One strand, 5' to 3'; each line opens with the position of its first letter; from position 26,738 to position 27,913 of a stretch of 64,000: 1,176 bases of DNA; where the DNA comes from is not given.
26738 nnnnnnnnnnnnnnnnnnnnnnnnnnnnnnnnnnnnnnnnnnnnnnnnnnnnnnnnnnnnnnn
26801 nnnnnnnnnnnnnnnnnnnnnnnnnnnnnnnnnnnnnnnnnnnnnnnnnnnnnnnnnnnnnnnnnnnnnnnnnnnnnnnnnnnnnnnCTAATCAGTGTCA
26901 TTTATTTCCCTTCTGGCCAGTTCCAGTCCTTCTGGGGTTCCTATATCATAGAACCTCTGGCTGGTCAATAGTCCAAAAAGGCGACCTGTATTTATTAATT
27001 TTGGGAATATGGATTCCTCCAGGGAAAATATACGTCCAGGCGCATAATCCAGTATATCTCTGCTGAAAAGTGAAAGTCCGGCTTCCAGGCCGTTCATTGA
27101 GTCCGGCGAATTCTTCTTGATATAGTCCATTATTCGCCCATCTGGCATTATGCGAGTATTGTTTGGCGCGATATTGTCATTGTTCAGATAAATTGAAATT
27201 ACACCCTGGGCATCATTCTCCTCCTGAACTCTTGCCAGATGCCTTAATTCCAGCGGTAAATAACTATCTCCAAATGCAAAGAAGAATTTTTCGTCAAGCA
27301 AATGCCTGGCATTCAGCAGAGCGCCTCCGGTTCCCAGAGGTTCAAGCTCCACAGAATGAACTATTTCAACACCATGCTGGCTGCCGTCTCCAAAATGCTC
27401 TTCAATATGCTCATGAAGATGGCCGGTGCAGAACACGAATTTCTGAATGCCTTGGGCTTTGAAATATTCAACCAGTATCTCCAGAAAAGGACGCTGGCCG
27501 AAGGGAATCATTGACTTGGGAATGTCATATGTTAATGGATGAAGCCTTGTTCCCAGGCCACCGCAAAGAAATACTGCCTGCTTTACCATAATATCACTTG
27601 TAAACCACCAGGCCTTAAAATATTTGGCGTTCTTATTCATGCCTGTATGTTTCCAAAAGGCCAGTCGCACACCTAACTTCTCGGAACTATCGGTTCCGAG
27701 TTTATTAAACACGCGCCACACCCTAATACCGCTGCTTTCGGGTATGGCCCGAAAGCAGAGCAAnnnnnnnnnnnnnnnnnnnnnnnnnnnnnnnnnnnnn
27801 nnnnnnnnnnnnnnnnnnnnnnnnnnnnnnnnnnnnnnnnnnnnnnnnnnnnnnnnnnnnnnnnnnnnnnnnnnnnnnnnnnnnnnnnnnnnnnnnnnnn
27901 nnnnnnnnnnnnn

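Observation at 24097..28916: Complete GDP-D-glycero-D-manno-heptose pathway cluster in an archaeon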

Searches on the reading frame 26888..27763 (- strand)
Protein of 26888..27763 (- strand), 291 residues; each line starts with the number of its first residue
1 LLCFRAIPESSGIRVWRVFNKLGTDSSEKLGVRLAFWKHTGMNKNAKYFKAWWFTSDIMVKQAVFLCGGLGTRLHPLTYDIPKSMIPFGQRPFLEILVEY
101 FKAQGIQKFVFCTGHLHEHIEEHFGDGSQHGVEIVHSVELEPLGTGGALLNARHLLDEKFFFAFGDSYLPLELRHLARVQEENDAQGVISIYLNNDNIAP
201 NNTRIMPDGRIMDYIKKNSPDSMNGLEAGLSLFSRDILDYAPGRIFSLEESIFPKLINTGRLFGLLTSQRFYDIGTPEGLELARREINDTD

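Call 3: search_protein_families(library=ncbifam, proteins=[window:26888-27763:-], max_evalue=0.001)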
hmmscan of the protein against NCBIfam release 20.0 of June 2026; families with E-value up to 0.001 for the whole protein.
window:26888-27763:- (291 aa): 23 families
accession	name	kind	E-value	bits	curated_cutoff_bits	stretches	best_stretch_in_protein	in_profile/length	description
NF052502.1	man1P_GTase_Rv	exception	5.3e-39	134.1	440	1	62-279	2-222/352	mannose-1-phosphate guanylyltransferase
NF049965.1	GlMnHpPGnyltfHddC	equivalog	1.6e-30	106.4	300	1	61-280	1-214/221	D-glycero-D-manno-heptose 1-phosphate guanosyltransferase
NF045761.1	NAMPUrTaseMurU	equivalog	1.3e-26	93.9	250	1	62-283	2-223/226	N-acetylmuramate alpha-1-phosphate uridylyltransferase MurU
TIGR03992.1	Arch_glmU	subfamily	1.1e-25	90.3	292.1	1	62-241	2-176/393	bifunctional sugar-1-phosphate nucleotidylyltransferase/acetyltransferase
NF041313.1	UDPGP_AglF_Halo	equivalog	1.4e-20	73.8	400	1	62-238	2-179/234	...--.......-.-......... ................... AglF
TIGR01208.1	rmlA_long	equivalog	1.8e-17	63.3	320.25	1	63-237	2-178/353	glucose-1-phosphate thymidylyltransferase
TIGR02623.1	G1P_cyt_trans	equivalog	1.1e-12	48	300.25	1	62-132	2-72/255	glucose-1-phosphate cytidylyltransferase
NF045697.1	MurNAcPUrMurU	equivalog_domain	2e-12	47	370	1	66-282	3-223/229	N-acetylmuramate alpha-1-phosphate uridylyltransferase MurU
TIGR01099.1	galU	equivalog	2.5e-12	47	326.8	1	60-125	1-66/261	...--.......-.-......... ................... GalU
NF041173.1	Sug_nt_acttase_Thmprot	equivalog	7.2e-11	41.7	600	1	62-241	2-176/405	bifunctional sugar-1-phosphate nucleotidylyltransferase/acetyltransferase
TIGR01207.1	rmlA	equivalog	8.4e-11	41.5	360.65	1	64-180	3-123/286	glucose-1-phosphate thymidylyltransferase RfbA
NF009928.0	PRK13389.1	equivalog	1.3e-09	37.6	548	1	59-125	7-73/302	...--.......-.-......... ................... GalU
NF041135.1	IPPtranDIPPsyn_Thcocales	equivalog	9.5e-09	34.7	580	1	62-287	2-217/419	bifunctional L-myo-inositol-1-phosphate cytidylyltransferase/CDP-L-myo-inositol myo-inositolphosphotransferase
NF010935.0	PRK14355.1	equivalog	1.6e-08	33.6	718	1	62-158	5-94/459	bifunctional UDP-N-acetylglucosamine diphosphorylase/glucosamine-1-phosphate N-acetyltransferase GlmU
NF007516.0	PRK10122.1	equivalog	5e-08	32.4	534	1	62-125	5-68/297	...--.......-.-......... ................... GalF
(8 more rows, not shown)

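Call 4: search_protein_families(library=pfam, proteins=[window:26888-27763:-], max_evalue=0.001)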
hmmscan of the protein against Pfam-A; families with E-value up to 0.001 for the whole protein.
window:26888-27763:- (291 aa): 2 families
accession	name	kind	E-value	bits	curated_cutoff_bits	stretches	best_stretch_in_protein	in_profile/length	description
PF00483.29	NTP_transferase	-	5.7e-20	72.4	21.2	1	63-287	2-242/245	Nucleotidyl transferase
PF12804.13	NTP_transf_3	-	1.6e-07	32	27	1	63-190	1-121/160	MobA-like NTP transferase domain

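Call 11: search_solved_structures(query=window:26888-27589:-, max_evalue=0.00001, show_alignments=2)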
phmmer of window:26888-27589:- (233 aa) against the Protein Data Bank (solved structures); distinct sequences matched with E-value up to 0.00001: 51.
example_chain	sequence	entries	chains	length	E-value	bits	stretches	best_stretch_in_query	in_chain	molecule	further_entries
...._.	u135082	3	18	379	1e-25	93.9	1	4-222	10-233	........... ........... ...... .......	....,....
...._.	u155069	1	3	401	6.3e-24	88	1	4-230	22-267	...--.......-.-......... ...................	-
5xhw_A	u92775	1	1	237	1e-23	87.3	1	5-222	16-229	Putative 6-deoxy-D-mannoheptose pathway protein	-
6jq8_A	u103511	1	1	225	1.2e-23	87.2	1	5-222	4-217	Putative 6-deoxy-D-mannoheptose pathway protein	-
7d72_K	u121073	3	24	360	2.2e-19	73.2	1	4-221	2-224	Mannose-1-phosphate guanyltransferase beta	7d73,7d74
7x8j_A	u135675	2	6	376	3e-19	72.7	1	4-221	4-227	Mannose-1-phosphate guanylyltransferase 1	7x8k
8yre_D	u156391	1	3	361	4.2e-19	72.2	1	4-221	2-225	Mannose-1-phosphate guanylyltransferase 1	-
4y7t_A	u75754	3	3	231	4.2e-17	65.7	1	4-122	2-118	Nucleotidyl transferase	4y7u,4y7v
8hhd_A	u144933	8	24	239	1.3e-13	54.3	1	4-222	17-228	Nucleotidyl transferase | N-acetylmuramate alpha-1-phosphate uridylyltransferase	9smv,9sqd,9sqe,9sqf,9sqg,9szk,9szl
7o2n_A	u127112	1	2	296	8.5e-12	48.3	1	2-70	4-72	Probable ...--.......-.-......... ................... YngB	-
7b1r_A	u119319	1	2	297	8.6e-12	48.3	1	2-70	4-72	Probable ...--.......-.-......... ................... YngB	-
1lvw_A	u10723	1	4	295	1e-10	44.8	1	5-183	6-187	glucose-1-phosphate thymidylyltransferase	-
1jyk_A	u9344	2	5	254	2e-10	43.9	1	4-63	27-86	CTP:phosphocholine Cytidylyltransferase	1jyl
1tzf_A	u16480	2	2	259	2.6e-10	43.5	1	1-76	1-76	Glucose-1-phosphate cytidylyltransferase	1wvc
6n0u_A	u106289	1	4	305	6e-10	42.3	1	1-181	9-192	Glucose-1-phosphate thymidylyltransferase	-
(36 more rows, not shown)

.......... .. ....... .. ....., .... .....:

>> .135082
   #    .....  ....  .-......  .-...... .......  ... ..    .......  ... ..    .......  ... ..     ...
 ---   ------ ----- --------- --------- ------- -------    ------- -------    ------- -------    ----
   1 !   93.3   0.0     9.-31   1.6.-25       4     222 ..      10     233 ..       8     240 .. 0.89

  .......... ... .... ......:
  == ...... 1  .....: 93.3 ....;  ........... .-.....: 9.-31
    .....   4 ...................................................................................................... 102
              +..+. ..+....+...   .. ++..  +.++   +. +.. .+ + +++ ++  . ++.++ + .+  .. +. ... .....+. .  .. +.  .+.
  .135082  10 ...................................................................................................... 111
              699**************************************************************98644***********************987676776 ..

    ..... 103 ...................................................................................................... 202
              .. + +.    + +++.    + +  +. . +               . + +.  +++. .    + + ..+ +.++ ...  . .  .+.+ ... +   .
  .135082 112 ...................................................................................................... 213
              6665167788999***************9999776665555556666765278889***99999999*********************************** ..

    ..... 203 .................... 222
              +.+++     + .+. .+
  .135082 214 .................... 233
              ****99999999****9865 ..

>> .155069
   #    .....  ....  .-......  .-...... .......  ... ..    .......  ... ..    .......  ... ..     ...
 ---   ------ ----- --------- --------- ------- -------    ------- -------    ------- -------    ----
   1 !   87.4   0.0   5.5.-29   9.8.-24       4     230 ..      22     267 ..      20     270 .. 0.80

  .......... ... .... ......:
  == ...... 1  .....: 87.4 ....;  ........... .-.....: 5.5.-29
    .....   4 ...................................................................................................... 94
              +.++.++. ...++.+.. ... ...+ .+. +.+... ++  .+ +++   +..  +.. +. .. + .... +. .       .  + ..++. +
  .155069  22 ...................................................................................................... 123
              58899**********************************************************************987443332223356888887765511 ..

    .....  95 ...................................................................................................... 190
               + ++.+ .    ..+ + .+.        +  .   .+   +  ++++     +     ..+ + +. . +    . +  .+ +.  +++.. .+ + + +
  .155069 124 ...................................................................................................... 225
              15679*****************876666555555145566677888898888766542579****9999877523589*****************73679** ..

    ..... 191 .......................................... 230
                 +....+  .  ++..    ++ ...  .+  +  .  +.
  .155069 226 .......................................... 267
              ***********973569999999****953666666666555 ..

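Call 62: find_homologous_proteins(query=window:26888-27589:-, max_evalue=1e-10)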
Query window:26888-27589:- (233 aa): 7640 proteins with E <= 1e-10 among 8000 candidates; the best 120 are listed.
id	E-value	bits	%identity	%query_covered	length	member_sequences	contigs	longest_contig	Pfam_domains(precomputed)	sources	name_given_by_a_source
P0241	6.5e-143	492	92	100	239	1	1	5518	PF00483.30,PF12804.14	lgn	-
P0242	2.4e-139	481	89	100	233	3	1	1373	PF00483.30,PF12804.14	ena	-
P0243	6.8e-136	469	87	100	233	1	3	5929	PF00483.30,PF12804.14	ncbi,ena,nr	ncbi:MAG: NTP transferase domain-containing protein [Thermoplasmata archaeon]|nr:NTP transferase dom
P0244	1.1e-135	469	87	100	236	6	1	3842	PF00483.30,PF12804.14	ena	-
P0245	1.2e-135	468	88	100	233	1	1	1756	PF00483.30,PF12804.14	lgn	-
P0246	1.3e-135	468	88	100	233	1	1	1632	PF00483.30,PF12804.14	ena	-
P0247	1.4e-135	468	87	100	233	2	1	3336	PF00483.30,PF12804.14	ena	-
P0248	1.2e-133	462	89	98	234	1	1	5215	PF00483.30,PF12804.14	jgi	-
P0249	3.1e-132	457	85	100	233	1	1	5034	PF00483.30,PF12804.14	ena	-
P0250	4.3e-131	454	86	98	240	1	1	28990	PF00483.30,PF12804.14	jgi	-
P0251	7.4e-130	450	84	100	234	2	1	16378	PF00483.30,PF12804.14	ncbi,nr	ncbi:MAG: NTP transferase domain-containing protein [Thermoplasmata archaeon]|nr:NTP transferase dom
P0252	1.3e-129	449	83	98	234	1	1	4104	PF00483.30,PF12804.14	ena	-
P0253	1.6e-126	439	84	98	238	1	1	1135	PF00483.30,PF12804.14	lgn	-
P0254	4.3e-126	437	81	99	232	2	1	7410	PF00483.30,PF12804.14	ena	-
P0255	9.2e-124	430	83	99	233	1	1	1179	PF00483.30,PF12804.14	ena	-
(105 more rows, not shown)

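Call 73: search_solved_structures(query=window:26888-27589:-, max_evalue=1e-20, show_alignments=4)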
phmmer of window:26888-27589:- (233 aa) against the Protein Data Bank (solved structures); distinct sequences matched with E-value up to 1e-20: 4.
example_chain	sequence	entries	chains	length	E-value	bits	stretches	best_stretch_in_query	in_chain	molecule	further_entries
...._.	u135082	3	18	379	1e-25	93.9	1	4-222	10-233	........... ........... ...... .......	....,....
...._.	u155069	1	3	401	6.3e-24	88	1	4-230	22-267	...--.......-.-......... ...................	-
5xhw_A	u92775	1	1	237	1e-23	87.3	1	5-222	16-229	Putative 6-deoxy-D-mannoheptose pathway protein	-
6jq8_A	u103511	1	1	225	1.2e-23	87.2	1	5-222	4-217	Putative 6-deoxy-D-mannoheptose pathway protein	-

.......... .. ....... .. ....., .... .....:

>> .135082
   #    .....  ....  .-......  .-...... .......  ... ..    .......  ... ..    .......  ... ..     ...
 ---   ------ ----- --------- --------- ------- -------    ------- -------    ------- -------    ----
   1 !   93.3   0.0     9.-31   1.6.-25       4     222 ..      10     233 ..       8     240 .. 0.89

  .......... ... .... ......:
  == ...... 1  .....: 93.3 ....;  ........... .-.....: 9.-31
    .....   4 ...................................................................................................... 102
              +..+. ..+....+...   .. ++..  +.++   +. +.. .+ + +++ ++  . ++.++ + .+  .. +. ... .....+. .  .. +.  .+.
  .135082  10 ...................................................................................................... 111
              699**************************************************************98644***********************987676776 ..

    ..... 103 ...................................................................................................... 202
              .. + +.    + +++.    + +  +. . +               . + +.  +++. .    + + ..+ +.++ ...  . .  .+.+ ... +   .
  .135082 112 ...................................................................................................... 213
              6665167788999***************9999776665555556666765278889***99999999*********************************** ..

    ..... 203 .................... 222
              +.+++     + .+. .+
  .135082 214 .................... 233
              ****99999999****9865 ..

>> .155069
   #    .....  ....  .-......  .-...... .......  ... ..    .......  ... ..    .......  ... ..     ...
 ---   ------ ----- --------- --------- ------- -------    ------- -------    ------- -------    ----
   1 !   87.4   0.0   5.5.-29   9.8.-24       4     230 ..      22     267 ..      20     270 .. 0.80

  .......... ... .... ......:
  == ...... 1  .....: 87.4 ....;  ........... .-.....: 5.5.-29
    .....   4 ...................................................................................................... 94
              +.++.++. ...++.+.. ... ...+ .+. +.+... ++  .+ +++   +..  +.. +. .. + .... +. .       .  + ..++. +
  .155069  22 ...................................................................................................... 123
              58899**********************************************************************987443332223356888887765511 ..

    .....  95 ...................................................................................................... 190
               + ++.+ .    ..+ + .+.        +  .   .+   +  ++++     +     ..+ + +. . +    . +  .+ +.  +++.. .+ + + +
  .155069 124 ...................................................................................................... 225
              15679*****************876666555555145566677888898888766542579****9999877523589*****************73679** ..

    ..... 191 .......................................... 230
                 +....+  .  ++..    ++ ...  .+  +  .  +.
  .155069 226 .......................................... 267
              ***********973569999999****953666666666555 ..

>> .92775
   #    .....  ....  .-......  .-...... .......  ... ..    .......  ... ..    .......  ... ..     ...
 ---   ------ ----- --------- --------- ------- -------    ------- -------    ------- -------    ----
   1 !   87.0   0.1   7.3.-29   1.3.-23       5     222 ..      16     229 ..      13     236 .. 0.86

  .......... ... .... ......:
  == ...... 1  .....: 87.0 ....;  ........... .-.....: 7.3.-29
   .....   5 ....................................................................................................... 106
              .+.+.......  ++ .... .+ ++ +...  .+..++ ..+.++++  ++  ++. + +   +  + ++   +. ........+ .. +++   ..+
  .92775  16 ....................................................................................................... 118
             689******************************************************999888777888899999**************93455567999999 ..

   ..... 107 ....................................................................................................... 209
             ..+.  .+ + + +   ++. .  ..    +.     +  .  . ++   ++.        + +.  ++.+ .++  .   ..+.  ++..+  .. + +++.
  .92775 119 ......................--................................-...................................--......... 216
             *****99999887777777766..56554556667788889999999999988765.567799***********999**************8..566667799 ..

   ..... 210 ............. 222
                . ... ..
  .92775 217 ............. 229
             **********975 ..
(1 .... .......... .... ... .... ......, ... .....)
